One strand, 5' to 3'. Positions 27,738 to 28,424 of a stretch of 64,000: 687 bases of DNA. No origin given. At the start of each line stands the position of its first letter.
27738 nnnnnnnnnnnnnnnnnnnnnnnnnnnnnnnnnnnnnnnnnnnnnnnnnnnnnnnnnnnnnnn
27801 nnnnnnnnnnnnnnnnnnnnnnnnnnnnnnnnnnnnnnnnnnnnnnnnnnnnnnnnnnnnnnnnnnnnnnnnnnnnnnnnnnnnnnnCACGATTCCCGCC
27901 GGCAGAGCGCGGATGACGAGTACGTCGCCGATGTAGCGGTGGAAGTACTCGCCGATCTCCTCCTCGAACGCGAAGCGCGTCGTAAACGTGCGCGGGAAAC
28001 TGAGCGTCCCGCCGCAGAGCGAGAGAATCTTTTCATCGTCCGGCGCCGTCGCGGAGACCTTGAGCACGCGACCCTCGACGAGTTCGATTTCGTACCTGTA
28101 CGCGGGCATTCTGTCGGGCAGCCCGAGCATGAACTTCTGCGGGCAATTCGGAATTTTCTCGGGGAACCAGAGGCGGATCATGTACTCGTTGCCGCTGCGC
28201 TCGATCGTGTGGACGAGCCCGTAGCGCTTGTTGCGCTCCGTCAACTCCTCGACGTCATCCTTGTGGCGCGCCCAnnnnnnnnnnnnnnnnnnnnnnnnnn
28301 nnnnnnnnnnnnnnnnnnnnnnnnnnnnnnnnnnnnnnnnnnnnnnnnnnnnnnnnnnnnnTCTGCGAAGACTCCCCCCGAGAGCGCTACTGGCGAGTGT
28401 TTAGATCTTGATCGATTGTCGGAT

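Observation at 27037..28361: A-type Fe-S carrier adjacent to a protein combining an unassigned (possibly Hsp20/alpha-crystallin-like) N-domain with two dicluster ferredoxin domains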

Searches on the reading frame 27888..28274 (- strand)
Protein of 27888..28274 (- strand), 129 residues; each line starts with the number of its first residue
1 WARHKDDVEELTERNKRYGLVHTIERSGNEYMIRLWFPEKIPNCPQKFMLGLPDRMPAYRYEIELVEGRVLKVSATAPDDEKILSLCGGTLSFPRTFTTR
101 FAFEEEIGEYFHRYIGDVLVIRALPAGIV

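Call 25: search_solved_structures(query=A3, max_evalue=10, show_alignments=3)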
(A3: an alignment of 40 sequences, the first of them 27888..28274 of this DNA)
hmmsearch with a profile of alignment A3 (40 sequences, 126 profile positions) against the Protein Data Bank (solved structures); distinct sequences matched with E-value up to 10: 1.
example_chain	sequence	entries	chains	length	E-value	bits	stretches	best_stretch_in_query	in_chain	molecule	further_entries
2rdp_A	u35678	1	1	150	1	12.4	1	9-37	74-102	putative transcriptional regulator MarR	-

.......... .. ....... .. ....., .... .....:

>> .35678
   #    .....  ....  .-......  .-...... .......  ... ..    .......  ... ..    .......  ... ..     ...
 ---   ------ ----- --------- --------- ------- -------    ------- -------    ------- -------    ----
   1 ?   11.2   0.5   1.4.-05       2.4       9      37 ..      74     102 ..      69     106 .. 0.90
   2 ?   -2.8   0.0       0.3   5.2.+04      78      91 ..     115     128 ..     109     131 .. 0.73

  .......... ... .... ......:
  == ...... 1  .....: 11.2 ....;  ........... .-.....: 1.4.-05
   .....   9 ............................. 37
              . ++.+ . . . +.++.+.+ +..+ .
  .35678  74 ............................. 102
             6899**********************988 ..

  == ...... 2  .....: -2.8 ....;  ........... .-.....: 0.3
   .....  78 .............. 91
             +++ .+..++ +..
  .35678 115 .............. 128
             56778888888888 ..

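Call 26: find_homologous_proteins(query=A3, max_evalue=0.001)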
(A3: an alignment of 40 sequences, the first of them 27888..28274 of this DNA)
Query A3 (40 sequences) (129 aa, profile of the alignment): 109 proteins with E <= 0.001 among 940 candidates.
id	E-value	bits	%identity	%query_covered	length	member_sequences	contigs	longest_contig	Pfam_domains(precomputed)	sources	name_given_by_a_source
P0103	4.3e-40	154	36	93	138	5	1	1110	-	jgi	jgi:hypothetical protein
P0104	6.3e-40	154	33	95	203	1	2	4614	-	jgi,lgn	jgi:hypothetical protein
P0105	1.4e-39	153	32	91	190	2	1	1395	-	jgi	jgi:hypothetical protein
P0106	2.4e-39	152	33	86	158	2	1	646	-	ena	-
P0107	4.3e-39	151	35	86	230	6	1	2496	-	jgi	jgi:hypothetical protein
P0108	9.2e-39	150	35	89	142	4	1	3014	-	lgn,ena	-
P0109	1.4e-38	149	33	88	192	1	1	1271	-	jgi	jgi:hypothetical protein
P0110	1.6e-38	149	33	93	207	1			-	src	-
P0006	1.6e-38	149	42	88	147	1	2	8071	-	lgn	-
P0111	2.5e-38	149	35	93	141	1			-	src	-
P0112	2.9e-38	148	31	90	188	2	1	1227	-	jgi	jgi:hypothetical protein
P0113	3.0e-38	148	32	93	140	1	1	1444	-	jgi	jgi:hypothetical protein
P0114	3.8e-38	148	32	91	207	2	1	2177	-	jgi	-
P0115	4.4e-38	148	37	86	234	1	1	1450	-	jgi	jgi:hypothetical protein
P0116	4.6e-38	148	32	86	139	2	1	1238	-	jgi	jgi:hypothetical protein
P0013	7.8e-38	147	34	94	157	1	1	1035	-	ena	-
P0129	2.3e-37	145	39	88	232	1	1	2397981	PF13370.12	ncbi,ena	-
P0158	1.1e-35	140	32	86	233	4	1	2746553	-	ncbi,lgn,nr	ncbi:MAG: ferredoxin [Deltaproteobacteria bacterium]|nr:MAG: ferredoxin [Deltaproteobacteria bacteri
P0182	2.6e-32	129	37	88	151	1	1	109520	-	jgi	jgi:hypothetical protein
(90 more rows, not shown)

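Call 29: find_encoding_contigs(protein=P0129, flank=6000, max_places=2)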
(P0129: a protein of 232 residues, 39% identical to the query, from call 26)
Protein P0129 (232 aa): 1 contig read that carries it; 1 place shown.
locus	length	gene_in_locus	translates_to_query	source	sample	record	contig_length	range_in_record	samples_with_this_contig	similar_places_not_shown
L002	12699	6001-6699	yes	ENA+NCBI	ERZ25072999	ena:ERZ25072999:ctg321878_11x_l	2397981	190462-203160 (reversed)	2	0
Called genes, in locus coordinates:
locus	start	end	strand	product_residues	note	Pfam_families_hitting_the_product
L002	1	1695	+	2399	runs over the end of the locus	-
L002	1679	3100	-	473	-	PF00171:Aldedh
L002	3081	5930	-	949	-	PF03176:MMPL, PF12349:Sterol-sensing (weak), PF03176:MMPL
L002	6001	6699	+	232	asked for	PF13370:Fer4_13 (weak)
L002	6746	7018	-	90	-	PF00216:Bac_DNA_binding, PF18291:HU-HIG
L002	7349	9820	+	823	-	PF00521:DNA_topoisoIV, PF03989:DNA_gyraseA_C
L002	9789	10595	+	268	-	PF13424:TPR_12 (faint), PF14938:SNAP, PF28559:TPR_SusR (faint), PF09976:TPR_21 (faint), PF12895:ANAPC3 (faint), PF00515:TPR_1 (weak), PF07719:TPR_2 (weak), PF13174:TPR_6 (weak), +13 more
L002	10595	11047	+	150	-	PF02643:DUF192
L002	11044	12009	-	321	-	PF13624:SurA_N_3 (weak), PF13145:Rotamase_2, PF13616:Rotamase_3, PF00639:Rotamase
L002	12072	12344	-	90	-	PF00708:Acylphosphatase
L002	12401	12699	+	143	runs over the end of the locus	PF03652:RuvX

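Call 30: find_encoding_contigs(protein=P0158, flank=6000, max_places=2)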
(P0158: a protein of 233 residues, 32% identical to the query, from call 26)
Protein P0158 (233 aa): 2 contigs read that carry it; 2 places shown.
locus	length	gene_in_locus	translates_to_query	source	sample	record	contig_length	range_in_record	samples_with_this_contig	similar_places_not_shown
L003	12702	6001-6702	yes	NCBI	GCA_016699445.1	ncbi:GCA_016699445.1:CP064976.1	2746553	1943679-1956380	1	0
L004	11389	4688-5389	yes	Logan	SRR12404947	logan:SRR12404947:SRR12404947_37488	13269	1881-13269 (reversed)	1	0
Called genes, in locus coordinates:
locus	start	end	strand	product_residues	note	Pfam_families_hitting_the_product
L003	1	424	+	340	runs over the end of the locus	PF00072:Response_reg, PF08668:HDOD (weak), PF13487:HD_5, PF01966:HD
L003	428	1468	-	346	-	PF16697:Yop-YscD_cpl, PF00498:FHA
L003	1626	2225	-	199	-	-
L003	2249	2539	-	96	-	PF13635:DUF4143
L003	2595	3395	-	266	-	PF00004:AAA (weak), PF13173:AAA_14, PF13401:AAA_22 (faint), PF13635:DUF4143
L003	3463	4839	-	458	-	PF00202:Aminotran_3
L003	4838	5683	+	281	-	-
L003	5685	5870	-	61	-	PF11127:YgaP-like_TM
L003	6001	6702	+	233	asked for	-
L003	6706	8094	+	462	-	PF01026:TatD_DNase, PF04055:Radical_SAM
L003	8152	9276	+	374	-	PF13173:AAA_14, PF13635:DUF4143, PF08279:HTH_11 (weak)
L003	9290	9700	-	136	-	-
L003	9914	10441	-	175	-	-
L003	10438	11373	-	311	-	PF02951:GSH-S_N, PF14398:ATPgrasp_YheCD (weak), PF02955:GSH-S_ATP, PF08443:RimK (weak)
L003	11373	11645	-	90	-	PF00216:Bac_DNA_binding, PF18291:HU-HIG (weak)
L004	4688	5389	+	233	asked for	-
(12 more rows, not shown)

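Call 70: find_encoding_contigs(protein=P0182, flank=5000, max_places=2)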
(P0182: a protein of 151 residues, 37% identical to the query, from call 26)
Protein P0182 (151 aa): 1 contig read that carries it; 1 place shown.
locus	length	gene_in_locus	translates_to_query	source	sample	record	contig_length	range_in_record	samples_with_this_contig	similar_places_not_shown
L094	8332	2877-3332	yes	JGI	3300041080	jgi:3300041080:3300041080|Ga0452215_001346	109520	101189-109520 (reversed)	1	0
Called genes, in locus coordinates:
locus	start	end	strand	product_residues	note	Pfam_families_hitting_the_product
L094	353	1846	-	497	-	PF00939:Na_sulph_symp, PF03600:CitMHS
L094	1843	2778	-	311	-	PF01370:Epimerase (faint), PF13460:NAD_binding_10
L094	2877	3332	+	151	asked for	-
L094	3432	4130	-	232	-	-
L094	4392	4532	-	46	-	-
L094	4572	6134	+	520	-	PF00496:SBP_bac_5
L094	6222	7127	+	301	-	PF19300:BPD_transp_1_N (faint), PF00528:BPD_transp_1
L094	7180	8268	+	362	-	PF12911:OppC_N, PF00528:BPD_transp_1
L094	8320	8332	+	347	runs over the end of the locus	PF08902:DUF1848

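Call 81: search_protein_families(library=ncbifam, proteins=[P0129], max_evalue=1)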
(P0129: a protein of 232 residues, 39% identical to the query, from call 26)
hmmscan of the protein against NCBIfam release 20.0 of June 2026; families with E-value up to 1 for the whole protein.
P0129 (232 aa): 3 families
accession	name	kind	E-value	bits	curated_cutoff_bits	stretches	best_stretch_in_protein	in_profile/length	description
NF058577.1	FdxA_fam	equivalog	0.013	15.6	65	1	11-28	3-20/52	4Fe-4S ferredoxin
NF033683.1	di_4Fe-4S_YfhL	equivalog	0.033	14.5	86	1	13-66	5-61/80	YfhL family 4Fe-4S dicluster ferredoxin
TIGR02060.1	aprB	equivalog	0.053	13.4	135.65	1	19-66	12-63/132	adenylyl-sulfate reductase subunit beta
